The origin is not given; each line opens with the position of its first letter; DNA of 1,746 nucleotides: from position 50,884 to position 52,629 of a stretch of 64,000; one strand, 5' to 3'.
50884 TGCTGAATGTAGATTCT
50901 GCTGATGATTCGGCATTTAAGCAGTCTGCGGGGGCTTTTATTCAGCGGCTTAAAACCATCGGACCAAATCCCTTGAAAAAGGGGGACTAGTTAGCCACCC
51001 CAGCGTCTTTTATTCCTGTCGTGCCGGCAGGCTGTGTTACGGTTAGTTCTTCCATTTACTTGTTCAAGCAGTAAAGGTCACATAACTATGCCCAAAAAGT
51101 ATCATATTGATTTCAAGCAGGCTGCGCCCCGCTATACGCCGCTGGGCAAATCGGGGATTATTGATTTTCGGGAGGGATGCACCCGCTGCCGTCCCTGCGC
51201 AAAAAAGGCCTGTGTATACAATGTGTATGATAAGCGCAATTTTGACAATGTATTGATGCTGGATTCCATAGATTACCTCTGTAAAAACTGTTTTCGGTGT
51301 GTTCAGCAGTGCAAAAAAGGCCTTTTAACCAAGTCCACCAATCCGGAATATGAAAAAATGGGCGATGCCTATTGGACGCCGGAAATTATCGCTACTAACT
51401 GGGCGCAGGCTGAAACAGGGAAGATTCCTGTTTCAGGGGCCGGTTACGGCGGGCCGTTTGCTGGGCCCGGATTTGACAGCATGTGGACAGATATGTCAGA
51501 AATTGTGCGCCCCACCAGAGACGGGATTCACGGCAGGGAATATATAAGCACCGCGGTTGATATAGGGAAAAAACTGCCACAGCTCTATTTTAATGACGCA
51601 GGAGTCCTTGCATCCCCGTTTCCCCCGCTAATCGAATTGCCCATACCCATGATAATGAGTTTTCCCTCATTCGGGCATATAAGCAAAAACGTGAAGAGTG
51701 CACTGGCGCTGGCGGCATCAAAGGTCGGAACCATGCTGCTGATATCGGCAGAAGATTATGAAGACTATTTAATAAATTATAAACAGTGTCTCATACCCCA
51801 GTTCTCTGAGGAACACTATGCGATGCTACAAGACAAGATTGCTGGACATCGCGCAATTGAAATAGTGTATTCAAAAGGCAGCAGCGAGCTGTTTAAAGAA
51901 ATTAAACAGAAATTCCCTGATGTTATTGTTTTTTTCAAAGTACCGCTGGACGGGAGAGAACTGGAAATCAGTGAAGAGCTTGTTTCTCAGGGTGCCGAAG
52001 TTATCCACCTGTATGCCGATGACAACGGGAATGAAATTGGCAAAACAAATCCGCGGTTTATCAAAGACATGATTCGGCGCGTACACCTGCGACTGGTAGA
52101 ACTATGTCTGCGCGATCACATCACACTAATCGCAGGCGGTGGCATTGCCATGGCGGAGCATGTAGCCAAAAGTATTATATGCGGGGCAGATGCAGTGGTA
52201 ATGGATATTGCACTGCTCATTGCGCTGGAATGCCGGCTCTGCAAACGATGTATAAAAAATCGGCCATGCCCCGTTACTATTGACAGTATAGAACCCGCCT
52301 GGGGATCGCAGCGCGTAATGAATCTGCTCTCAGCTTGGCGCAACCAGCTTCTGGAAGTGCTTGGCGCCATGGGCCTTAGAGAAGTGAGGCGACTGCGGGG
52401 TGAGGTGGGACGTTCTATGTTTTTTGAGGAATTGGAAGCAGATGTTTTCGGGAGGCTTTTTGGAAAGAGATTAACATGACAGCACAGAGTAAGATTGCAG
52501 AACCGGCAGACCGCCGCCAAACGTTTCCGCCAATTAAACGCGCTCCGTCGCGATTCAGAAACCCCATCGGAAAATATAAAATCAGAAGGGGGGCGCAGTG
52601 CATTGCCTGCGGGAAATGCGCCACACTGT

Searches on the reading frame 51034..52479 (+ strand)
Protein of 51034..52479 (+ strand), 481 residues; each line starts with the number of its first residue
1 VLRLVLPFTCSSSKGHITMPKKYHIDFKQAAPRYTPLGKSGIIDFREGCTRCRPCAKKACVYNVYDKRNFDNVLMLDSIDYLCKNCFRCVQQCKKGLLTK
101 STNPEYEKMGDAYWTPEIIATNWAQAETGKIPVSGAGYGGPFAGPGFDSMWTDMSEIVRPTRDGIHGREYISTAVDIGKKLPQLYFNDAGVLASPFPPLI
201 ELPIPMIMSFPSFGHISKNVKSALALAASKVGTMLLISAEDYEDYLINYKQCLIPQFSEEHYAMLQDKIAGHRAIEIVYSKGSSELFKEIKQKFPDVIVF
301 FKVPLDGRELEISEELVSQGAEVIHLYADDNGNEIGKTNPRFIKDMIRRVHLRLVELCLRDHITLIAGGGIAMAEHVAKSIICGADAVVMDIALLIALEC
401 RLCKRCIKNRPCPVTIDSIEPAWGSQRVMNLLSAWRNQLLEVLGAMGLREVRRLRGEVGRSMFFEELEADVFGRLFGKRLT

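Call 10: search_protein_families(library=pfam, proteins=[window:51034-52479:+])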
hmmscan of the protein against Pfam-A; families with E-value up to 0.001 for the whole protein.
window:51034-52479:+ (481 aa): 3 families
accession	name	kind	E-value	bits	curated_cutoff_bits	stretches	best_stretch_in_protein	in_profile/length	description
PF01645.23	Glu_synthase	-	1.3e-16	61.2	20.4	1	347-448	260-368/369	Conserved region in glutamate synthase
PF13187.11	Fer4_9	-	0.00044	20.7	27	0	49-96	2-50/52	4Fe-4S dicluster domain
PF13237.11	Fer4_10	-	0.00044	20.5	25.5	0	46-93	6-52/53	4Fe-4S dicluster domain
